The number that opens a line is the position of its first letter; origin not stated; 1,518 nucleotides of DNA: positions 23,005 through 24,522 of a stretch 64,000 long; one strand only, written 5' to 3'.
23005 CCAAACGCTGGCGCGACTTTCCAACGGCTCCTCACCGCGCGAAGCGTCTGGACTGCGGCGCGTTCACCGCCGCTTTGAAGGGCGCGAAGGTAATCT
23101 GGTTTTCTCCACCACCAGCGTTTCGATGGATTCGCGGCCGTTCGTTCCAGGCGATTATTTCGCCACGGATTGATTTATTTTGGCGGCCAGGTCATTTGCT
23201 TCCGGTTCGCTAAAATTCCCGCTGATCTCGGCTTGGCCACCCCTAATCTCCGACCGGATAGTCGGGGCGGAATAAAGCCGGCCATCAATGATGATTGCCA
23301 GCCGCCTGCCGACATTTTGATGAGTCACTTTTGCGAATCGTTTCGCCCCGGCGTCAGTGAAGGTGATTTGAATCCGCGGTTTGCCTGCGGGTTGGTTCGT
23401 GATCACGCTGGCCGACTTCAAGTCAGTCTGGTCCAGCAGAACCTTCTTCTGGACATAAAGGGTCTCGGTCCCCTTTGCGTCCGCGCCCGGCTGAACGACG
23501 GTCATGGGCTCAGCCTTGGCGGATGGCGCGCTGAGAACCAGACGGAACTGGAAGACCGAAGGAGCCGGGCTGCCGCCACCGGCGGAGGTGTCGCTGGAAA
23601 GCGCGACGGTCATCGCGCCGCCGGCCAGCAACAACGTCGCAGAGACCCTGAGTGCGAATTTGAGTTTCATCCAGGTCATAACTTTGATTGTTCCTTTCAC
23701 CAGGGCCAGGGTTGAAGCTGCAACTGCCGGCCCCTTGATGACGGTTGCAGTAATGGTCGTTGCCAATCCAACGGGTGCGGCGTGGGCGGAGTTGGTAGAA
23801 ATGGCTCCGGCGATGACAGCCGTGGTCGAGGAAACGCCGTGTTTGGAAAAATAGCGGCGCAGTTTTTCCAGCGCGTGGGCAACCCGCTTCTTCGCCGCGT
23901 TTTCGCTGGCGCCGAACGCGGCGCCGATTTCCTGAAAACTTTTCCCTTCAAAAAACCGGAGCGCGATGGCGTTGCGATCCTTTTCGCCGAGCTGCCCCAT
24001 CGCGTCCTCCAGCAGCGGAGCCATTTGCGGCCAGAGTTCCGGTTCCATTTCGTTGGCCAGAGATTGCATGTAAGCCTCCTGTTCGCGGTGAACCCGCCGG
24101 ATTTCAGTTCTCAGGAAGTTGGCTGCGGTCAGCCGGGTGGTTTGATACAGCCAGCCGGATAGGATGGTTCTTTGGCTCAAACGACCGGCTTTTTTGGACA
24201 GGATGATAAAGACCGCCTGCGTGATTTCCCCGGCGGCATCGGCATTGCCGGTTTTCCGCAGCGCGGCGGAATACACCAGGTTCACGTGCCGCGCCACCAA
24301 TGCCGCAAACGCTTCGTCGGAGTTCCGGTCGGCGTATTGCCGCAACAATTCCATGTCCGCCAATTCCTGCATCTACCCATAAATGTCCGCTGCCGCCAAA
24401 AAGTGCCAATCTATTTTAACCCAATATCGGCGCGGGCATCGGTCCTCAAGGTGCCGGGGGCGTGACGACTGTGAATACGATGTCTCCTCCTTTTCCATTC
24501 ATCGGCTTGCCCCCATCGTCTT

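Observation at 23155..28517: A modular family of ECF sigma-TM-sensor one-component fusions, plus a sigma-less copy that begins exactly at the shared anchor module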

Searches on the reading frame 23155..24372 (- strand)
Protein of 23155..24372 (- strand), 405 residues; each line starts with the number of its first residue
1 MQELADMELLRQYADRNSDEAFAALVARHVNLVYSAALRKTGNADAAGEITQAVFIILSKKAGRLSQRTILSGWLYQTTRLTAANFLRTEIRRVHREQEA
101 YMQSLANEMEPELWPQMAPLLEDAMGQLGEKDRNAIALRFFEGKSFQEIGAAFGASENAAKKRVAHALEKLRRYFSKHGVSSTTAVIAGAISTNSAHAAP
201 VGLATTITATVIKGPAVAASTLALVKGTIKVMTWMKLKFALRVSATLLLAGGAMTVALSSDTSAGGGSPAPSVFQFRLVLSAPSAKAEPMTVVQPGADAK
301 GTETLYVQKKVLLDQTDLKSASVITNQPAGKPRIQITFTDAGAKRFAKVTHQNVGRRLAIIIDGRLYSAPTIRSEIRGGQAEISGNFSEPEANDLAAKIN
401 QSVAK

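Call 3: search_protein_families(library=pfam, proteins=[window:23155-24372:-], max_evalue=0.01)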
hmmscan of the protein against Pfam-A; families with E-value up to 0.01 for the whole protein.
window:23155-24372:- (405 aa): 5 families
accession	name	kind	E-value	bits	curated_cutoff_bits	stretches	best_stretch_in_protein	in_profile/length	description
PF22599.2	SecDF_P1_head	-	7.9e-30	103.5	27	1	301-400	9-108/114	SecDF, P1 head subdomain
PF04545.22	Sigma70_r4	-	2.2e-11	43.5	24.1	1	124-172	1-49/50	Sigma-70, region 4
PF08281.18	Sigma70_r4_2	-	1.6e-10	40.9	25.7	1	121-171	4-54/54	Sigma-70, region 4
PF04542.20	Sigma70_r2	-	3.7e-08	33.5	24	1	25-90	1-68/71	Sigma-70 region 2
PF07638.17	Sigma70_ECF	-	2.1e-05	25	21.1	1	112-173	121-181/185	ECF sigma factor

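Call 4: search_protein_families(library=ncbifam, proteins=[window:23155-24372:-], max_evalue=0.01)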
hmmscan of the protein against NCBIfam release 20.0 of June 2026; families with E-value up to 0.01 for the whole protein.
window:23155-24372:- (405 aa): 73 families (the best 25 are shown)
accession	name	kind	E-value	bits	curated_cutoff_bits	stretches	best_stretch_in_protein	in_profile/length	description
NF009583.0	PRK13024.1-3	subfamily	1.9e-24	85.7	721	1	275-399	124-252/755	protein translocase subunit SecDF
TIGR01129.1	secD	equivalog_domain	3.5e-22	79.1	244.4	1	293-399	116-221/397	protein translocase subunit SecD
NF009166.1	PRK12513.1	equivalog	8.7e-22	77.8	206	1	3-179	6-190/193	RNA polymerase sigma factor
NF011315.0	PRK14726.1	equivalog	3.6e-19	68.4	1249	1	306-399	252-345/855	protein translocase subunit SecDF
TIGR02937.1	sigma70-ECF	superfamily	5.2e-19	68.5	42.9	1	20-174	1-164/165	sigma-70 family RNA polymerase sigma factor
NF009585.0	PRK13024.1-5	equivalog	1.4e-18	66.3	1037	1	327-397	396-466/993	protein translocase subunit SecDF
NF009172.0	PRK12519.1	subfamily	5.1e-18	65.3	222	1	2-175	12-189/194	RNA polymerase sigma factor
NF009168.0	PRK12515.1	subfamily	1.1e-16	60.8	236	1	3-183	6-187/189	RNA polymerase sigma factor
TIGR02985.1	Sig70_bacteroi1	subfamily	2.3e-16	60.4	126.4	1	20-173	1-160/162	RNA polymerase sigma-70 factor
TIGR02959.1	SigZ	equivalog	4.8e-15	55.8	168.65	1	40-175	15-148/170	RNA polymerase sigma factor SigZ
NF007215.0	PRK09637.1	equivalog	6.7e-15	55.5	212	1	39-176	20-155/181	RNA polymerase sigma factor SigZ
TIGR02983.1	SigE-fam_strep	subfamily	4.1e-14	52.8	141.55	1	17-174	3-157/162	SigE family RNA polymerase sigma factor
NF058625.1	sigma_PG0214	equivalog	4.2e-14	52.6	130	1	20-178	4-164/170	GFO_1088 family ECF-type sigma factor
NF007216.0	PRK09638.1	equivalog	5.2e-14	52.4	194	1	7-179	6-178/180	RNA polymerase sigma factor SigY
NF004113.0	PRK05602.1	equivalog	2e-13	50.5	208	1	2-179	28-205/211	RNA polymerase sigma factor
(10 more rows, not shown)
